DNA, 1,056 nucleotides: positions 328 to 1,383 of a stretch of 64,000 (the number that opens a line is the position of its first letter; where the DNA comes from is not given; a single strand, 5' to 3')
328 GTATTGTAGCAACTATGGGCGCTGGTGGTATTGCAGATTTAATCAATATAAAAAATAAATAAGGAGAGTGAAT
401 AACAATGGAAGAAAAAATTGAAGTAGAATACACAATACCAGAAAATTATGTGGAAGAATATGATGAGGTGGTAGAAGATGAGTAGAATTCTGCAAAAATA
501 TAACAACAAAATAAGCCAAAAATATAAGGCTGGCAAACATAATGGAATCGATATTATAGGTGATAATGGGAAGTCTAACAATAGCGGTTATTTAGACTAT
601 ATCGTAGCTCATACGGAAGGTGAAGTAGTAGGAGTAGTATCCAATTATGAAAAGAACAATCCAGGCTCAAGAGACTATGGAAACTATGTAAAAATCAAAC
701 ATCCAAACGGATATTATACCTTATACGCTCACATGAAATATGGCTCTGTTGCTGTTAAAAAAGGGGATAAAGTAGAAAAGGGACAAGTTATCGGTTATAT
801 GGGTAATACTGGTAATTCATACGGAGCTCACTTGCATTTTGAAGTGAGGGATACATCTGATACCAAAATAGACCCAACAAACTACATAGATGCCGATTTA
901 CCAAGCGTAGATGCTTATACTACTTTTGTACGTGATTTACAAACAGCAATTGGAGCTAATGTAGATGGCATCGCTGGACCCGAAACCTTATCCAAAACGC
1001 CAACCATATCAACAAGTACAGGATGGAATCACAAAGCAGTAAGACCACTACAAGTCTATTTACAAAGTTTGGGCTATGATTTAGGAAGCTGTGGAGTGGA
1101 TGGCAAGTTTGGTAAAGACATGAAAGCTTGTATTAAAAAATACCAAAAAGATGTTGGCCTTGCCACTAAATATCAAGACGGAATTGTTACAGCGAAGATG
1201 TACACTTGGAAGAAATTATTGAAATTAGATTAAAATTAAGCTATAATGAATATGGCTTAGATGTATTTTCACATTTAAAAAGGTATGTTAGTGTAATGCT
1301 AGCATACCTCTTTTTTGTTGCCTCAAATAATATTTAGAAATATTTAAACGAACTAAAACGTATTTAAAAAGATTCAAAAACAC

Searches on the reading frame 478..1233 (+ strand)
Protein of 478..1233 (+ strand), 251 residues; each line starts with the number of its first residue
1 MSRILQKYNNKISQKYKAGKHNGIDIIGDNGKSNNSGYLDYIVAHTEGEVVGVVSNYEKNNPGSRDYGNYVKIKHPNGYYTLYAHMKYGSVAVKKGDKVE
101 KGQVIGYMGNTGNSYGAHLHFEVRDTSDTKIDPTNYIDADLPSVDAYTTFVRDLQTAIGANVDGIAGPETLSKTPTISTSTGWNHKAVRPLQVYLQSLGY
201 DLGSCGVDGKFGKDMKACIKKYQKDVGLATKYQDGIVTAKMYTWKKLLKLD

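Call 30: find_encoding_contigs(protein=window:478-1233:+, flank=10000, max_places=4)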
Protein window:478-1233:+ (251 aa): 6 contigs read that carry it; 4 places shown.
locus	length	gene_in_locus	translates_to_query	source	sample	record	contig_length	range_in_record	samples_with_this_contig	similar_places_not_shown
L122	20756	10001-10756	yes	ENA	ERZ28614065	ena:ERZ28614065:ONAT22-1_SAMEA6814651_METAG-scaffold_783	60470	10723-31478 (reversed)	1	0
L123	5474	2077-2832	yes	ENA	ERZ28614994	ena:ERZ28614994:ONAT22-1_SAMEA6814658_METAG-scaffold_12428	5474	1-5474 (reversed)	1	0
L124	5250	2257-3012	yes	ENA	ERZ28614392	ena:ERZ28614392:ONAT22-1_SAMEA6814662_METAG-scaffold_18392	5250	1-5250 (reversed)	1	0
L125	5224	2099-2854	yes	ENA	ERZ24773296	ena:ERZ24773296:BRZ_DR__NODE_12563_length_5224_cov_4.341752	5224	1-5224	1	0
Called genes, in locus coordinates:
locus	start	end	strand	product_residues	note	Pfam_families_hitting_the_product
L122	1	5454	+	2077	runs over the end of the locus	PF18819:MuF_C, PF18857:LPD38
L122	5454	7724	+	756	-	-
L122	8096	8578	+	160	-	-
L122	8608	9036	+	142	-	-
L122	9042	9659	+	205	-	-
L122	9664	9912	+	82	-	-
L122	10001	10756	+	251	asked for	PF01551:Peptidase_M23, PF01471:PG_binding_1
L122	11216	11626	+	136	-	PF18810:PBECR2 (weak), PF18812:PBECR3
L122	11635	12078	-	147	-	-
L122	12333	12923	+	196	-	PF01569:PAP2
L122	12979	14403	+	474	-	PF03816:LytR_cpsA_psr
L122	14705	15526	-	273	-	PF00149:Metallophos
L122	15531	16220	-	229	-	PF02517:Rce1-like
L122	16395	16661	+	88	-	-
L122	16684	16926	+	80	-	-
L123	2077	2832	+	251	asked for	PF01551:Peptidase_M23, PF01471:PG_binding_1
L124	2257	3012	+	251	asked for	PF01551:Peptidase_M23, PF01471:PG_binding_1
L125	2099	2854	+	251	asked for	PF01551:Peptidase_M23, PF01471:PG_binding_1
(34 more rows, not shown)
